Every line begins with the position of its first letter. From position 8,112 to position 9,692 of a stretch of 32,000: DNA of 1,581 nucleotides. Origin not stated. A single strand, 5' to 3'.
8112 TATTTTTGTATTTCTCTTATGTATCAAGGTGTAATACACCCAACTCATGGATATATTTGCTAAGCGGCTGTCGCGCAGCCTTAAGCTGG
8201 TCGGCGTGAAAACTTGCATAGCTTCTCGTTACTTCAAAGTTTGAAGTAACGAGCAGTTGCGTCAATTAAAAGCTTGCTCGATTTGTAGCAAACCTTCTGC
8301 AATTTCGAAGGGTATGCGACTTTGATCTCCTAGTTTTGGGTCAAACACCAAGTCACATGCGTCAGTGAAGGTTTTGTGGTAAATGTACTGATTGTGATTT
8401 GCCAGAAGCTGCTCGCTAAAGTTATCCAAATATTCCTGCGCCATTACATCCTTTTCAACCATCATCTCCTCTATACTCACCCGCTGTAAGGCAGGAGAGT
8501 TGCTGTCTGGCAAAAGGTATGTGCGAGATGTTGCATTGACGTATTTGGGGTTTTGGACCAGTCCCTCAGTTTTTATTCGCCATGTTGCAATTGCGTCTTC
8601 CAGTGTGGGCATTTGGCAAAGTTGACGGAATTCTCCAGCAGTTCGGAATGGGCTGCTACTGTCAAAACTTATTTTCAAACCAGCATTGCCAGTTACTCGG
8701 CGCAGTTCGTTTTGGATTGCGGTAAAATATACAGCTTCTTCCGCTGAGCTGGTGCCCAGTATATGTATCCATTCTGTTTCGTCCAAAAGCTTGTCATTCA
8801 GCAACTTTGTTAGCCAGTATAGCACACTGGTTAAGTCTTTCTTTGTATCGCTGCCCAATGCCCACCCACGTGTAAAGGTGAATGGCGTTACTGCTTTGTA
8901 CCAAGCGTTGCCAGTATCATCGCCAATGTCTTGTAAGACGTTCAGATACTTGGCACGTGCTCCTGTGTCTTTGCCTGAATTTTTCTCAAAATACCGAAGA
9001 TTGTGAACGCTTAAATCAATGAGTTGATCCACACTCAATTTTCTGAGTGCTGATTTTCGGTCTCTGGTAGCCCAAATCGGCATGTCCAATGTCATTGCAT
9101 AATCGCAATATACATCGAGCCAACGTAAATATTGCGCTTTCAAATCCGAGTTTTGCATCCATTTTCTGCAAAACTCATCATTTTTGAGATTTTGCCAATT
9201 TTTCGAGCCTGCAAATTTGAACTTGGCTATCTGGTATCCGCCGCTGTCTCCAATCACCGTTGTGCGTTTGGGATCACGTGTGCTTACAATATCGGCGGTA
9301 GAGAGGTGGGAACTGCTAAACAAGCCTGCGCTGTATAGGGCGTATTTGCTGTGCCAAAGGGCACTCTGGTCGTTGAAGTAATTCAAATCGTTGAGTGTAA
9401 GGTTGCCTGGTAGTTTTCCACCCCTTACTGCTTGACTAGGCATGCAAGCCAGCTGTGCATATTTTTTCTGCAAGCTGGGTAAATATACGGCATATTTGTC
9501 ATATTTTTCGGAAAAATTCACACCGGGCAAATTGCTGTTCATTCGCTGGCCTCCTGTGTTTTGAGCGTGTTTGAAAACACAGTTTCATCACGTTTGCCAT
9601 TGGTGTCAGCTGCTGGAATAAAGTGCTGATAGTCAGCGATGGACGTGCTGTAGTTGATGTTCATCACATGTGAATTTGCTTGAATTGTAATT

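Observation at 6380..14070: Four copies of a 21-nt palindrome partition the island into gene modules, with flipped central-base polarity and a linked SD-ATG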

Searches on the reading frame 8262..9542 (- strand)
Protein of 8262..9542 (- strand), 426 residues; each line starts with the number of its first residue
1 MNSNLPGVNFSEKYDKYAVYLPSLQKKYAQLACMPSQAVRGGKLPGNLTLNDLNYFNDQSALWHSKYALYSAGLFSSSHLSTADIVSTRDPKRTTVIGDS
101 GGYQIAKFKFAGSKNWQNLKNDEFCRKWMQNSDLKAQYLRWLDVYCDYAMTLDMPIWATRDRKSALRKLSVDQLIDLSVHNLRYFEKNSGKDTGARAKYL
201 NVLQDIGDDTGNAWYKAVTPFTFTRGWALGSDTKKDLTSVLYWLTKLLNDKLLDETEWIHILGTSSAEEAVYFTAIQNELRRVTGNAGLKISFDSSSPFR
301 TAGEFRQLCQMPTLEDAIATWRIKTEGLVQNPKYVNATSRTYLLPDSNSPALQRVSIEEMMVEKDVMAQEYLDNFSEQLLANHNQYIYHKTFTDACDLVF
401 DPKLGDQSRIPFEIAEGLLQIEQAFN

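Call 9: search_protein_families(library=pfam, proteins=[window:8262-9542:-], max_evalue=0.01)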
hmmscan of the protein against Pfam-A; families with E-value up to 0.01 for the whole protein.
window:8262-9542:- (426 aa): 0 families

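Call 10: search_protein_families(library=padloc, proteins=[window:8262-9542:-], max_evalue=0.01)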
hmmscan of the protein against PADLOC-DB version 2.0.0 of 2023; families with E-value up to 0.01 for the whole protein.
window:8262-9542:- (426 aa): 0 families

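Call 11: search_protein_families(library=ncbifam, proteins=[window:8262-9542:-], max_evalue=0.01)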
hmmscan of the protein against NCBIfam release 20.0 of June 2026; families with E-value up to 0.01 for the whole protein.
window:8262-9542:- (426 aa): 0 families

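Call 12: search_protein_families(library=phrogs, proteins=[window:8262-9542:-], max_evalue=0.01)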
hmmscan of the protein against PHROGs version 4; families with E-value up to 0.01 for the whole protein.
window:8262-9542:- (426 aa): 0 families

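Call 46: search_solved_structures(query=window:8262-9542:-, max_evalue=1)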
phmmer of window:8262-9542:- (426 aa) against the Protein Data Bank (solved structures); distinct sequences matched with E-value up to 1: 5.
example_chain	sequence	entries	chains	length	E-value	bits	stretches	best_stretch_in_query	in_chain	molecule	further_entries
7ue2_A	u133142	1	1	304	0.066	15.1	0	286-327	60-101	RPB_PLP3_R6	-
1cvi_A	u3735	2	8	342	0.78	11.5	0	143-181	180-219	PROSTATIC ACID PHOSPHATASE | PROTEIN (ACID PHOSPHATASE)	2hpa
8xj4_B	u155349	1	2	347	0.8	11.5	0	143-181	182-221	Prostatic acid phosphatase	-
1rpa_A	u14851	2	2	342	0.82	11.5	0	132-180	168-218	PROSTATIC ACID PHOSPHATASE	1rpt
1nd5_A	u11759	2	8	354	0.82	11.5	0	143-181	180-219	prostatic acid phosphatase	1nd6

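Call 107: search_solved_structures(query=A15, max_evalue=10)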
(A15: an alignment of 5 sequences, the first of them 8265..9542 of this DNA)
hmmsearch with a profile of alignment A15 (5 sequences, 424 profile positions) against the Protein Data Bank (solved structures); distinct sequences matched with E-value up to 10: 1.
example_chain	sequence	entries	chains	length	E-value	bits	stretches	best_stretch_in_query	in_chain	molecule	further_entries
1gvz_A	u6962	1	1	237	0.42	12.6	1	84-130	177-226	KALLIKREIN-1E2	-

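Call 108: search_protein_families(library=pfam, proteins=[window:8262-9542:-], max_evalue=10)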
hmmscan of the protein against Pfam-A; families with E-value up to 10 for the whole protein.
window:8262-9542:- (426 aa): 0 families
